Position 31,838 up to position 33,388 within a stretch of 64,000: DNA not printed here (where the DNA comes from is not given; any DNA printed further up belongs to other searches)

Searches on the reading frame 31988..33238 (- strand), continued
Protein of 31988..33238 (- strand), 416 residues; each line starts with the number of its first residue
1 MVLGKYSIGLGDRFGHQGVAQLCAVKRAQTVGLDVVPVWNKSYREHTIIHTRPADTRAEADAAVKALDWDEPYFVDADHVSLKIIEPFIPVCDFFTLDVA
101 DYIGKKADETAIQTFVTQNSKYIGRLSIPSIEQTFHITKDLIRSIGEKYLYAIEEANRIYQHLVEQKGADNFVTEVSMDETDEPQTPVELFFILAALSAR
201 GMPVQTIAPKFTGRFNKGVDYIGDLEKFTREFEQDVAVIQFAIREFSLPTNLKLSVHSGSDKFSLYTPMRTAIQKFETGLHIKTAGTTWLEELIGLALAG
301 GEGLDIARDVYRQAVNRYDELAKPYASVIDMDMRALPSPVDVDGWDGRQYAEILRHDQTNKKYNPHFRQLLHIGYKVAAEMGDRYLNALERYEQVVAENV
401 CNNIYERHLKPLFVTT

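Call 49: search_protein_families(library=ncbifam, proteins=[L001:11269-12303:+, L001:14297-15352:+, L011:11373-12410:+, L001:12402-13442:+, L040:7912-8979:+, L040:6740-7564:+, L070:11833-12612:+, L046:4527-5798:+], max_evalue=1e-10)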
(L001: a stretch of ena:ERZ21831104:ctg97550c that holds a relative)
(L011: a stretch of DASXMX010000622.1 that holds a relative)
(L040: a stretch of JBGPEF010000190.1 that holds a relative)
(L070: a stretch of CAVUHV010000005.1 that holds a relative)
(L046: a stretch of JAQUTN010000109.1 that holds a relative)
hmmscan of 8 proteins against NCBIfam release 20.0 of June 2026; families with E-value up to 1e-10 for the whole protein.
L001:11269-12303:+ (344 aa): 19 families
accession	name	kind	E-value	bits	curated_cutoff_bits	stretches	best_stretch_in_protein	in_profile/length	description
NF003808.0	PRK05396.1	equivalog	6.7e-56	189.6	380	1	11-333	12-331/341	L-threonine 3-dehydrogenase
NF007375.0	PRK09880.1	equivalog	1.8e-54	184.8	469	1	16-329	18-329/344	L-idonate 5-dehydrogenase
NF041097.1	keto_inos_dh_IolM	equivalog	1.3e-53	182.1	450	1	11-332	39-379/389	scyllo-inosose 3-dehydrogenase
TIGR00692.1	tdh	equivalog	7.2e-53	179.8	458.35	1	11-334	10-332/340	L-threonine 3-dehydrogenase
NF007489.0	PRK10083.1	equivalog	1e-45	156.2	376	1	16-332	16-325/339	Zn-dependent oxidoreductase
NF007642.0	PRK10309.1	equivalog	6.7e-41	140.6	550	1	10-287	10-284/347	galactitol-1-phosphate 5-dehydrogenase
TIGR03366.1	HpnZ_proposed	hypoth_equivalog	5.2e-30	104.7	328.1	1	26-289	6-278/315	putative phosphonate catabolism associated alcohol dehydrogenase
NF006940.0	PRK09422.1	equivalog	1e-29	103.6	344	1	10-282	10-276/338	alcohol dehydrogenase AdhP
TIGR03451.1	mycoS_dep_FDH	equivalog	8.9e-29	100.4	512.9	2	25-108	26-105/358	S-(hydroxymethyl)mycothiol dehydrogenase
TIGR03989.1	Rxyl_3153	subfamily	3.4e-28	99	440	1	12-108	16-106/370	NDMA-dependent alcohol dehydrogenase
NF010344.0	PRK13771.1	subfamily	4.2e-27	95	349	1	10-341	10-330/334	putative alcohol dehydrogenase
TIGR02818.1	adh_III_F_hyde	equivalog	1.9e-25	89.7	543.95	2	23-112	24-110/368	S-(hydroxymethyl)glutathione dehydrogenase/class III alcohol dehydrogenase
TIGR03201.1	dearomat_had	equivalog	6.9e-20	71.4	338.65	1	24-333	22-339/349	6-hydroxycyclohex-1-ene-1-carbonyl-CoA dehydrogenase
NF047908.1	AldhRedAhr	equivalog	1.8e-19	69.8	470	1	14-268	18-263/335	NADPH-dependent aldehyde reductase Ahr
NF041172.1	AcrlCoa_red_Thmprot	equivalog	1.3e-18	67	500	1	10-337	10-327/334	acryloyl-CoA reductase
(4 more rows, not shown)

L001:14297-15352:+ (351 aa): 19 families
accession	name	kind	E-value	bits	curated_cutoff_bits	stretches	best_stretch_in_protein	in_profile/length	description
NF007489.0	PRK10083.1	equivalog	6.8e-67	225.8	376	1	5-351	1-337/339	Zn-dependent oxidoreductase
NF041097.1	keto_inos_dh_IolM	equivalog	8.8e-57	192.5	450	1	10-340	34-380/389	scyllo-inosose 3-dehydrogenase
NF003808.0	PRK05396.1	equivalog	8.2e-52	176.2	380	1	13-340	10-331/341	L-threonine 3-dehydrogenase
TIGR00692.1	tdh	equivalog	3e-51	174.4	458.35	1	16-337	11-328/340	L-threonine 3-dehydrogenase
NF007375.0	PRK09880.1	equivalog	5.2e-46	157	469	1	5-351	5-343/344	L-idonate 5-dehydrogenase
NF010344.0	PRK13771.1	subfamily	2e-39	135.5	349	1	5-350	1-332/334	putative alcohol dehydrogenase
NF041172.1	AcrlCoa_red_Thmprot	equivalog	2.5e-36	125.3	500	1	5-350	1-333/334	acryloyl-CoA reductase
NF006940.0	PRK09422.1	equivalog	4.1e-35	121.3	344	1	5-320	1-308/338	alcohol dehydrogenase AdhP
NF007642.0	PRK10309.1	equivalog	2.2e-34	119.2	550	1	5-213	1-208/347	galactitol-1-phosphate 5-dehydrogenase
TIGR03989.1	Rxyl_3153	subfamily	5.2e-32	111.5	440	2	6-108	3-105/370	NDMA-dependent alcohol dehydrogenase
TIGR03451.1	mycoS_dep_FDH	equivalog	2.3e-26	92.5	512.9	1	14-246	12-256/358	S-(hydroxymethyl)mycothiol dehydrogenase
TIGR03201.1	dearomat_had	equivalog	1.3e-23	83.7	338.65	1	16-219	11-218/349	6-hydroxycyclohex-1-ene-1-carbonyl-CoA dehydrogenase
TIGR03366.1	HpnZ_proposed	hypoth_equivalog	2.4e-23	82.8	328.1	1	24-273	1-253/315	putative phosphonate catabolism associated alcohol dehydrogenase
TIGR02819.1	fdhA_non_GSH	equivalog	3.9e-23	81.7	636.95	1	28-274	36-303/397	formaldehyde dehydrogenase, glutathione-independent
TIGR02818.1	adh_III_F_hyde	equivalog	1.7e-21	76.7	543.95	0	121-338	139-357/368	S-(hydroxymethyl)glutathione dehydrogenase/class III alcohol dehydrogenase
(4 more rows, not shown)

L011:11373-12410:+ (345 aa): 19 families
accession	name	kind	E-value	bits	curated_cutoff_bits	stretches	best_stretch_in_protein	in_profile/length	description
NF007489.0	PRK10083.1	equivalog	3.6e-53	180.7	376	1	8-341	1-333/339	Zn-dependent oxidoreductase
NF041097.1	keto_inos_dh_IolM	equivalog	2.9e-52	177.6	450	1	6-336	27-382/389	scyllo-inosose 3-dehydrogenase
TIGR00692.1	tdh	equivalog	1.9e-48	165.3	458.35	1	29-337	20-334/340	L-threonine 3-dehydrogenase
NF003808.0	PRK05396.1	equivalog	3.6e-47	160.9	380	1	8-337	1-334/341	L-threonine 3-dehydrogenase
TIGR03451.1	mycoS_dep_FDH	equivalog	3.8e-36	124.6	512.9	2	154-333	164-348/358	S-(hydroxymethyl)mycothiol dehydrogenase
NF010344.0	PRK13771.1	subfamily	7.9e-33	113.8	349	1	8-333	1-322/334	putative alcohol dehydrogenase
NF007642.0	PRK10309.1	equivalog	1.2e-32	113.5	550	1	8-281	1-275/347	galactitol-1-phosphate 5-dehydrogenase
NF006940.0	PRK09422.1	equivalog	1.7e-28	99.5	344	1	22-275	14-269/338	alcohol dehydrogenase AdhP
NF007375.0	PRK09880.1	equivalog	3.2e-28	98.5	469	1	34-325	29-324/344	L-idonate 5-dehydrogenase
TIGR03989.1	Rxyl_3153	subfamily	2e-27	96.5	440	1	9-113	4-107/370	NDMA-dependent alcohol dehydrogenase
NF041172.1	AcrlCoa_red_Thmprot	equivalog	2.1e-26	92.7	500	1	8-268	1-258/334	acryloyl-CoA reductase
TIGR03201.1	dearomat_had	equivalog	6.3e-26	91.3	338.65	1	21-328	15-333/349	6-hydroxycyclohex-1-ene-1-carbonyl-CoA dehydrogenase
TIGR03366.1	HpnZ_proposed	hypoth_equivalog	2.9e-25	89.1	328.1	1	31-267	4-254/315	putative phosphonate catabolism associated alcohol dehydrogenase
TIGR02818.1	adh_III_F_hyde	equivalog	1.5e-23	83.5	543.95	1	8-124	5-121/368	S-(hydroxymethyl)glutathione dehydrogenase/class III alcohol dehydrogenase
TIGR02822.1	adh_fam_2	subfamily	1.3e-20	73.7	283.5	1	28-242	23-243/329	zinc-binding alcohol dehydrogenase family protein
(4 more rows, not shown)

L001:12402-13442:+ (346 aa): 0 families

L040:7912-8979:+ (355 aa): 3 families
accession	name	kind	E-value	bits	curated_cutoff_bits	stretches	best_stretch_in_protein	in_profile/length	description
NF049922.1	MethglyxlRedYdjG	equivalog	1.7e-22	79.9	550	1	39-309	1-299/326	NADH-dependent methylglyoxal reductase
NF007388.0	PRK09912.1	subfamily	3.1e-19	69.1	448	1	38-312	12-312/346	L-glyceraldehyde 3-phosphate reductase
TIGR01293.1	Kv_beta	subfamily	3.4e-14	52.6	365.4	1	39-309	1-295/319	voltage-dependent potassium channel subunit beta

L040:6740-7564:+ (274 aa): 7 families
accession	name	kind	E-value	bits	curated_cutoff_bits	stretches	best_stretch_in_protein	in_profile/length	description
NF041099.2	keto_glucon_epim_IolO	equivalog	7.5e-70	235.3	300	1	4-272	1-267/269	5-keto-L-gluconate epimerase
NF051856.1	PsicseEpim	equivalog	4.1e-37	128.6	300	1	32-257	23-251/287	D-psicose 3-epimerase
TIGR03234.1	OH-pyruv-isom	equivalog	2.5e-27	95.8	353.45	1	30-252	19-241/254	hydroxypyruvate isomerase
NF043033.1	OxoTetrIsom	equivalog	7.2e-18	65.2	325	1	32-250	22-236/251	2-oxo-tetronate isomerase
NF007360.0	PRK09856.1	equivalog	1.2e-14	54.6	305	1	31-250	19-247/276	fructoselysine 3-epimerase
NF007444.0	PRK09997.1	equivalog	4.5e-12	46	465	1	32-252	22-242/258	hydroxypyruvate isomerase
TIGR04379.1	myo_inos_iolE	equivalog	1e-11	44.9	290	0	33-219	31-212/290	myo-inosose-2 dehydratase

L070:11833-12612:+ (259 aa): 222 families (the best 25 are shown)
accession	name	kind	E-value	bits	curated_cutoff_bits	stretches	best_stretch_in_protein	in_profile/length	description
TIGR01832.1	kduD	equivalog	1.1e-76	257.7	338.85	1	7-254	1-247/248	2-dehydro-3-deoxy-D-gluconate 5-dehydrogenase KduD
NF006070.0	PRK08213.1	subfamily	2.3e-75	253.5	279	1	4-253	5-257/259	gluconate 5-dehydrogenase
NF005390.0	PRK06935.1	equivalog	2.4e-74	250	369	1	6-254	10-257/258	2-dehydro-3-deoxy-D-gluconate 5-dehydrogenase KduD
NF005711.0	PRK07523.1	subfamily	2.7e-74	250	413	1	4-255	3-254/255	SDR family oxidoreductase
NF004774.0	PRK06114.1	equivalog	6.2e-69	232.2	360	1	4-254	9-261/262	SDR family oxidoreductase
NF006132.0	PRK08277.1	subfamily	1.1e-68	231.7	281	1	6-254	5-276/280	D-mannonate oxidoreductase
NF005559.1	PRK07231.1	subfamily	2.5e-68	230.2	215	1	9-253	2-248/249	glucose 1-dehydrogenase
NF004778.0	PRK06124.1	equivalog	1.1e-67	228.2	303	1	6-254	6-254/256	SDR family oxidoreductase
NF005309.0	PRK06841.1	subfamily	8.3e-67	225.4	286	1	7-252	11-252/255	GolD/DthD family dehydrogenase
NF006528.0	PRK08993.1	subfamily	1.8e-65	220.9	430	1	6-254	5-252/253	2-dehydro-3-deoxy-D-gluconate 5-dehydrogenase KduD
NF004791.0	PRK06138.1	equivalog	9.7e-63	211.8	312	1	8-254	2-251/252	SDR family oxidoreductase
NF005983.0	PRK08085.1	equivalog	7.5e-62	209.2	408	1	6-254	4-252/254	gluconate 5-dehydrogenase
NF004818.0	PRK06172.1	equivalog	9.6e-61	205.3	336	1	8-254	4-252/253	SDR family oxidoreductase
NF005488.0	PRK07097.1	equivalog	4e-60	203.2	369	1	6-255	5-260/266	gluconate 5-dehydrogenase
TIGR01830.1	3oxo_ACP_reduc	equivalog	5.7e-60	203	297.75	1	14-252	1-238/239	3-oxoacyl-[acyl-carrier-protein] reductase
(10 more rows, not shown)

L046:4527-5798:+ (423 aa): 1 family
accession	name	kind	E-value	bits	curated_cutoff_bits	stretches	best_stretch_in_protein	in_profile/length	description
NF052594.1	NPN_18_hexonate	equivalog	5.7e-201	667.5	500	1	10-417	2-410/411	nickel-dependent putative hexonate epimerase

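Call 58: search_solved_structures(query=L001:3-632:+, max_evalue=1e-10)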
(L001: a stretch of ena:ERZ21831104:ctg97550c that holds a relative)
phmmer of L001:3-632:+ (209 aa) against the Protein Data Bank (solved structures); distinct sequences matched with E-value up to 1e-10: 0.

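Call 59: search_protein_families(library=ncbifam, proteins=[L001:3-632:+, L001:644-1408:+], max_evalue=0.00001)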
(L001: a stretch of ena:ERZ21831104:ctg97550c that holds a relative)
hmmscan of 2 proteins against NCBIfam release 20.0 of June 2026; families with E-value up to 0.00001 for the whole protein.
L001:3-632:+ (209 aa): 0 families

L001:644-1408:+ (254 aa): 236 families (the best 25 are shown)
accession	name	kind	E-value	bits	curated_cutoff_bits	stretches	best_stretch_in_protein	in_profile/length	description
NF005983.0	PRK08085.1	equivalog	2.1e-101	338.9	408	1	1-253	1-253/254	gluconate 5-dehydrogenase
NF005711.0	PRK07523.1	subfamily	1.7e-96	322.8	413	1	3-254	4-255/255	SDR family oxidoreductase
NF005488.0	PRK07097.1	equivalog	3.4e-96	321.4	369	1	4-254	5-261/266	gluconate 5-dehydrogenase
NF004778.0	PRK06124.1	equivalog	2.6e-79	266.2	303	1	5-252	7-254/256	SDR family oxidoreductase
NF005390.0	PRK06935.1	equivalog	1.6e-69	234.1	369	1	4-252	10-257/258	2-dehydro-3-deoxy-D-gluconate 5-dehydrogenase KduD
TIGR01832.1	kduD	equivalog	7.5e-66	222.1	338.85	1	5-252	1-247/248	2-dehydro-3-deoxy-D-gluconate 5-dehydrogenase KduD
NF006070.0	PRK08213.1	subfamily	1.7e-64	217.8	279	1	4-252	7-258/259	gluconate 5-dehydrogenase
TIGR01830.1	3oxo_ACP_reduc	equivalog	8.9e-64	215.4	297.75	1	13-251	2-239/239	3-oxoacyl-[acyl-carrier-protein] reductase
NF004791.0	PRK06138.1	equivalog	2.6e-61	207.1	312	1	6-252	2-251/252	SDR family oxidoreductase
NF004198.0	PRK05653.1-3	equivalog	2.3e-59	200.8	296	1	7-250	5-246/248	3-oxoacyl-ACP reductase FabG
NF005559.1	PRK07231.1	subfamily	4.9e-59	199.8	215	1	7-251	2-248/249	glucose 1-dehydrogenase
NF052558.1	MBtsdlDhBudC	equivalog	1.2e-58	198.7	270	1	8-253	2-244/250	meso-2,3-butanediol dehydrogenase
NF009466.0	PRK12826.1-2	subfamily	4.7e-58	196.6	222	1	8-251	2-245/248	3-oxoacyl-ACP reductase FabG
NF004197.0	PRK05653.1-1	equivalog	1.5e-56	191.8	332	1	7-251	5-247/249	3-oxoacyl-ACP reductase FabG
NF009093.0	PRK12429.1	subfamily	9.8e-56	188.9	258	1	7-252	3-258/259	3-hydroxybutyrate dehydrogenase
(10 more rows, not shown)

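Call 81: predict_structure(alignment_id=A2)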
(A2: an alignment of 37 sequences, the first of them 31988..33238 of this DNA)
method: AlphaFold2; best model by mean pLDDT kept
length: 416 residues; sequences in the alignment: 37
mean_pLDDT: 94.5   pTM: 0.92
mean pLDDT of the five models: 94.5, 94.1, 93.8, 93.1, 92.7
residues with pLDDT >= 90: 367; 70-90: 42; 50-70: 7; < 50: 0
segments of 3 or more residues with pLDDT < 50: none
pLDDT, mean of each block of 10 residues (from residue 1): 94 91 96 95 93 97 98 96 97 97 96 98 97 97 98 98 97 96 95 98 97 86 93 98 97 87 91 96 83 97 98 95 84 94 98 93 94 95 96 97 94 80
secondary structure, 60 per line:
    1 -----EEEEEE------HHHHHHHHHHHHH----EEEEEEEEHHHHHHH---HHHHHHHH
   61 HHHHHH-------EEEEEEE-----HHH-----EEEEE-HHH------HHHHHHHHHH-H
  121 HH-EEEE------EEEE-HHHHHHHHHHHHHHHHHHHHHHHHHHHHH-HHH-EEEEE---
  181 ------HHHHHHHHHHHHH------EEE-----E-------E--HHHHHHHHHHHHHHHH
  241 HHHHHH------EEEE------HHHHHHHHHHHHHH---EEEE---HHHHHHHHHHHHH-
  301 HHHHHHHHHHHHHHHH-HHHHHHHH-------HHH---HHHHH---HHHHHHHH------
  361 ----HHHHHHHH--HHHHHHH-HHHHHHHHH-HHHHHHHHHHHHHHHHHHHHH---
elements in order: E6-11 H18-30 E35-42 H43-49 H53-66 E74-80 E94-98 H109-118 E124-127 E134-137 H139-167 E173-177 H187-199 E206-208 H225-246 E253-256 H263-276 E280-283 H287-299 H301-316 H318-325 H339-343 H347-354 H365-372 H375-381 H383-391 H393-413

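Call 83: fold_search(model_id=the predicted structure, library=pdb)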
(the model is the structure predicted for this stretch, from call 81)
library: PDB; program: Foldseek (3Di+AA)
matches with E <= 10: 1285; with E <= 0.001: 27
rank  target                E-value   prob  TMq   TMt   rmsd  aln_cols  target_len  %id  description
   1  9lhu                  1.0e-25  1.00  0.82  0.69   3.8       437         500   24  Crystal structure of an agose isomerase mutant 5 (TsT4Ease M5) from Thermotogota bacterium with Zn (released 2025-07-09)
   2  9lhw_B                2.9e-25  1.00  0.81  0.68   3.8       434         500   25  Crystal structure of a wild-type tagose isomerase (TsT4Ease WT) from Thermotogota bacterium (released 2025-12-24)
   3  9lhy                  6.6e-25  1.00  0.80  0.67   4.4       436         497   25  Crystal structure of a wild-type tagose isomerase (TsT4Ease WT) from Thermotogota bacterium complex with Zn (released 2025-07-09)
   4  9lhw_A                3.3e-24  1.00  0.81  0.68   3.7       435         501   24  Crystal structure of a wild-type tagose isomerase (TsT4Ease WT) from Thermotogota bacterium (released 2025-12-24)
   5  9lhw_D                4.3e-24  1.00  0.79  0.67   4.2       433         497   25  Crystal structure of a wild-type tagose isomerase (TsT4Ease WT) from Thermotogota bacterium (released 2025-12-24)
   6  6il9                  5.6e-23  1.00  0.79  0.68   4.1       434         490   24  One Glycerol complexed Crystal structure of fructuronate-tagaturonate epimerase UxaE from Cohnella laeviribosi (released 2019-10-23)
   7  9lhw_E                7.6e-23  1.00  0.79  0.68   4.0       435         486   24  Crystal structure of a wild-type tagose isomerase (TsT4Ease WT) from Thermotogota bacterium (released 2025-12-24)
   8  6ilb_A                8.9e-23  1.00  0.79  0.68   4.4       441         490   24  Native crystal structure of fructuronate-tagaturonate epimerase UxaE from Cohnella laeviribosi (released 2019-10-23)
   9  6ila                  1.2e-22  1.00  0.78  0.67   4.5       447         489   24  Two Glycerol complexed Crystal structure of fructuronate-tagaturonate epimerase UxaE from Cohnella laeviribosi (released 2019-10-23)
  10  9kcs                  2.0e-14  1.00  0.62  0.54   8.0       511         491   16  Crystal structure of Tagatose 4-epimerase with one glycerol from Thermoprotei archaeon (released 2025-11-05)
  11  3txv                  2.2e-09  1.00  0.46  0.49  12.1       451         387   12  Crystal structure of a probable tagatose 6 phosphate kinase from Sinorhizobium meliloti 1021 (released 2011-10-12)
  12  2fiq_D                1.7e-08  1.00  0.49  0.50   9.9       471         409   12  Crystal structure of putative tagatose 6-phosphate kinase (released 2006-04-04)
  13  2fiq_B                7.1e-08  1.00  0.48  0.48  10.2       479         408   12  Crystal structure of putative tagatose 6-phosphate kinase (released 2006-04-04)
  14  7nc7_B                9.8e-08  1.00  0.44  0.63   7.9       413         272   10  Crystal structure of fructose-bisphosphate aldolases FBAC from Bacillus methanolicus (released 2021-02-17)
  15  3q94_B                1.1e-07  1.00  0.44  0.63   7.6       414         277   13  The crystal structure of fructose 1,6-bisphosphate aldolase from Bacillus anthracis str. 'Ames Ancestor' (released 2011-01-26)
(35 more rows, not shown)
